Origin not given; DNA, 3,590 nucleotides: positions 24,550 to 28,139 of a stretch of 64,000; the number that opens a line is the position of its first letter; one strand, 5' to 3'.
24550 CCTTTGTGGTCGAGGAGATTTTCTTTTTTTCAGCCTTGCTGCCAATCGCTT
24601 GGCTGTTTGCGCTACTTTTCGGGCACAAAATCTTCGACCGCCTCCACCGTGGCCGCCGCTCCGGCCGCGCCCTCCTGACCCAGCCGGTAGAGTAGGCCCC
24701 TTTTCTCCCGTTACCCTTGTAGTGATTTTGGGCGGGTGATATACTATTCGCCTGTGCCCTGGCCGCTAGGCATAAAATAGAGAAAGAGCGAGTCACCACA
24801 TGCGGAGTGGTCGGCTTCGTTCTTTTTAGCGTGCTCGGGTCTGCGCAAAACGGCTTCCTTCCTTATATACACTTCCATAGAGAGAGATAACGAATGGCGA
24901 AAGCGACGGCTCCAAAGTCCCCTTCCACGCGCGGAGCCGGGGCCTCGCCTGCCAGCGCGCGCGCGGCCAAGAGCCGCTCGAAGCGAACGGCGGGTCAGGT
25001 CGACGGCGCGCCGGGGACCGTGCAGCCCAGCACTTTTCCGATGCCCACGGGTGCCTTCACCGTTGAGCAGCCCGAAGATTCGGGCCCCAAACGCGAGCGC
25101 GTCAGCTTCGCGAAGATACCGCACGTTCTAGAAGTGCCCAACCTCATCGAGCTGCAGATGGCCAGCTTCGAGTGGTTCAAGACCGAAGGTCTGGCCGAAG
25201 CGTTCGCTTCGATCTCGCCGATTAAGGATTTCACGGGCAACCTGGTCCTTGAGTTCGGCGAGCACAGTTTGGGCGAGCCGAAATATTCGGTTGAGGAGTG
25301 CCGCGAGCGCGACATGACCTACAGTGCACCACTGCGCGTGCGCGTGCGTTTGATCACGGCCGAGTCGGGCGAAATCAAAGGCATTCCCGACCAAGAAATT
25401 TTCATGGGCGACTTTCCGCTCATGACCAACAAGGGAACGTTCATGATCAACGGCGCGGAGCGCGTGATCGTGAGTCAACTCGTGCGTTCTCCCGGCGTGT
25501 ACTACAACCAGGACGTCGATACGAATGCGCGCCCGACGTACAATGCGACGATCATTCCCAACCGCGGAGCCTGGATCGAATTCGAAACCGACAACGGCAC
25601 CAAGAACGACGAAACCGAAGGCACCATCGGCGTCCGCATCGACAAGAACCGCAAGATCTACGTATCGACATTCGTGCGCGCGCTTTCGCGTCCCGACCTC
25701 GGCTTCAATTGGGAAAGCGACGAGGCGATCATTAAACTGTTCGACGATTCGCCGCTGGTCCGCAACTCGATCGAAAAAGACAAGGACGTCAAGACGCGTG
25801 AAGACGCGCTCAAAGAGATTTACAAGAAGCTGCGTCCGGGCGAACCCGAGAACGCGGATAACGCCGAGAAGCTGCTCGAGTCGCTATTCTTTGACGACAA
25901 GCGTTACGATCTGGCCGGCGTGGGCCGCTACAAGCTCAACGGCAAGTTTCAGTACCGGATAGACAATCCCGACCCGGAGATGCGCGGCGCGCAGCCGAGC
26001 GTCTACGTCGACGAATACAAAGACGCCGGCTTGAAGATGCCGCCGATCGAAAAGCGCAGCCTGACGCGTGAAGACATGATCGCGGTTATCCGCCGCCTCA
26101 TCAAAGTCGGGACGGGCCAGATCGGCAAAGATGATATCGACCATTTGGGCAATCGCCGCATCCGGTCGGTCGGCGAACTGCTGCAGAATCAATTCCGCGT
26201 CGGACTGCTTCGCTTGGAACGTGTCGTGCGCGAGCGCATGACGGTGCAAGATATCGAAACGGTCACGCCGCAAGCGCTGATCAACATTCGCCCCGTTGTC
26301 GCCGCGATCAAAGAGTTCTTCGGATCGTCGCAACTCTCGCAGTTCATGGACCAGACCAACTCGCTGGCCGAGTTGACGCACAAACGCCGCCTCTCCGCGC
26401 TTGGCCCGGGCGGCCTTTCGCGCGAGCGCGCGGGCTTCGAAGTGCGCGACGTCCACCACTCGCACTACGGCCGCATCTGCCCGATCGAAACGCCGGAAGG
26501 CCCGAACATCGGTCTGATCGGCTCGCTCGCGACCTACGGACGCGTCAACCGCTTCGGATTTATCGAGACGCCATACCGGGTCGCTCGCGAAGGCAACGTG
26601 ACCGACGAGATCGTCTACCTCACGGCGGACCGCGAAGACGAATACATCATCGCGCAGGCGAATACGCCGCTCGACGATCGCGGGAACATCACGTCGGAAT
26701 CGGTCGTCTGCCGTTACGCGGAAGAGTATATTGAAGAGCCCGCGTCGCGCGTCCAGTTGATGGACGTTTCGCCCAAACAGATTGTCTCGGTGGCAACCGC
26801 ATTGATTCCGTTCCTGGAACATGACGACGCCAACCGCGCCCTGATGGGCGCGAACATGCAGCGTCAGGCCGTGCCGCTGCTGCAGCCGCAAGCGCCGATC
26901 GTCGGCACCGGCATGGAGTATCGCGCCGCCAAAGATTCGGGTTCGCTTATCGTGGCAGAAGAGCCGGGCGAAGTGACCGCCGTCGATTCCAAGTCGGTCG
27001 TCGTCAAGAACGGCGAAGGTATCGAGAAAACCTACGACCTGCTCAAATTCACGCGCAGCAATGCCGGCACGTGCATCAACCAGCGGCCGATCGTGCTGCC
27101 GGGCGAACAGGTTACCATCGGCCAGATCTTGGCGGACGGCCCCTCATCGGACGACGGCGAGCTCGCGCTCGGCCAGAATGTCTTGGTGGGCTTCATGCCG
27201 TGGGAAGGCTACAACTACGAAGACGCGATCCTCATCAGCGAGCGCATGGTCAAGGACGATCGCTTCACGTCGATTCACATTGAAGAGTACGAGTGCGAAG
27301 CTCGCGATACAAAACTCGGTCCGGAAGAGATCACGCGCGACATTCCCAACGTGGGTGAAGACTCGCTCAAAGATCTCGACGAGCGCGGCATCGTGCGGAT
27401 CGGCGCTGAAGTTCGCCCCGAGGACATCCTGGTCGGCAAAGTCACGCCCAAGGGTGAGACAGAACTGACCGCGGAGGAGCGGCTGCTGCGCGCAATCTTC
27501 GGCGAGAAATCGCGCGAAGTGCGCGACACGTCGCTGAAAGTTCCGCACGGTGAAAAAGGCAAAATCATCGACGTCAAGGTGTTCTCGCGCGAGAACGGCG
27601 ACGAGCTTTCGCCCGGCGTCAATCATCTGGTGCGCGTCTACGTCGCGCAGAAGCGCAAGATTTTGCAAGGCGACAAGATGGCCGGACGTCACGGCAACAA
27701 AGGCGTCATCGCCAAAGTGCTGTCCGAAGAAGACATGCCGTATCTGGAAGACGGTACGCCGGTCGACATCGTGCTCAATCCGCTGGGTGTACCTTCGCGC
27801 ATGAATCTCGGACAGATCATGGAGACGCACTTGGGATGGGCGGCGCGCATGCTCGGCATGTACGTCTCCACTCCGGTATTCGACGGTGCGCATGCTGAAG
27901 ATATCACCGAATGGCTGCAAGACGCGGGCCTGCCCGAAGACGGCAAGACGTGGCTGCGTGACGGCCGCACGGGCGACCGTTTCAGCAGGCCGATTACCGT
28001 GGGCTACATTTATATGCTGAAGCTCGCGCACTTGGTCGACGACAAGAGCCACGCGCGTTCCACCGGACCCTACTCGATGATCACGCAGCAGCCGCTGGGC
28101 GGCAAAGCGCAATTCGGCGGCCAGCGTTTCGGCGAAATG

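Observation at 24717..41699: rpoB and rpoC are uncoupled by a 9.07-kb mixed-orientation insert of unrelated genes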

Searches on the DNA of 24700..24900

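Call 39: search_rna_families(source=window, start=24700, end=24900, threshold=evalue, max_evalue=10)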
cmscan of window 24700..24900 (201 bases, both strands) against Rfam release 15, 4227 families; matches with E-value up to 10: 3.
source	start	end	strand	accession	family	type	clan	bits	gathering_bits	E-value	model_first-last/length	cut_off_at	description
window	24777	24830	+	RF03608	mir-9440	Gene; miRNA;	-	20.2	80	0.045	1-67/67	no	mir-9440 microRNA precursor family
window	24751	24827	+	RF02057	STnc40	Gene; sRNA;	-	15.9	45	2.4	1-70/70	no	Salmonella enterica sRNA STnc40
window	24740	24803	-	RF01142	sR19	Gene; snRNA; snoRNA; CD-box;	-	9.4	45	4.8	1-63/63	no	Small nucleolar RNA sR19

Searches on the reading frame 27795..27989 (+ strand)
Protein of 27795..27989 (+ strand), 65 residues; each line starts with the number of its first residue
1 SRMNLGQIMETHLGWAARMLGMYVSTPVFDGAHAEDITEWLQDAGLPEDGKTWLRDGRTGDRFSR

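Call 32: find_related_loci(query=window:27795-27989:+, collection=metagenome_contigs, flank=10000)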
Query seq(65 aa) (65 aa) in metagenome_contigs; peptide patterns used: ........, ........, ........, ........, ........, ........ (x = any residue, [..] = any of these).
600 stretches matched a pattern (row limit reached: there are more); 375 encode a relative of the query (tblastn E <= 1e-3); the best 80 are kept; 80 distinct loci.
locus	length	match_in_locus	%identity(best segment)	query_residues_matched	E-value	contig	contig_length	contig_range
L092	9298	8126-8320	100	1-65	1e-42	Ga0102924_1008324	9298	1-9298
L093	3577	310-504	100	1-65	1e-42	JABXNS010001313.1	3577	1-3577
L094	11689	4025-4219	100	1-65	1e-42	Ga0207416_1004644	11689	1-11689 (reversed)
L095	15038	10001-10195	100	1-65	1e-42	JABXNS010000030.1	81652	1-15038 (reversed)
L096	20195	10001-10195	100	1-65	1e-42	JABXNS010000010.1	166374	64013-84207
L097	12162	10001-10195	95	1-65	5e-40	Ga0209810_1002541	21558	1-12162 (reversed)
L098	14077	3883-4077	92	1-65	5e-40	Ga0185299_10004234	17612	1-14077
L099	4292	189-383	89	1-65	2e-39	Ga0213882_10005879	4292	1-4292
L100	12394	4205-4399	91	1-65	2e-39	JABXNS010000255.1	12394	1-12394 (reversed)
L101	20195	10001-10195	89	1-65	2e-39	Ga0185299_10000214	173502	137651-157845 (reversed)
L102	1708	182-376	89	1-65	2e-39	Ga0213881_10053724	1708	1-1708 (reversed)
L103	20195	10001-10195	91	1-65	3e-39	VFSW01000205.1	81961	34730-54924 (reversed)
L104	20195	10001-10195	91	1-65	3e-39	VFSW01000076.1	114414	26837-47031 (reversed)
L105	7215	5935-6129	91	1-65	3e-39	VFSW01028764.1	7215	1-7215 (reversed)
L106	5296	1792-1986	91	1-65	5e-39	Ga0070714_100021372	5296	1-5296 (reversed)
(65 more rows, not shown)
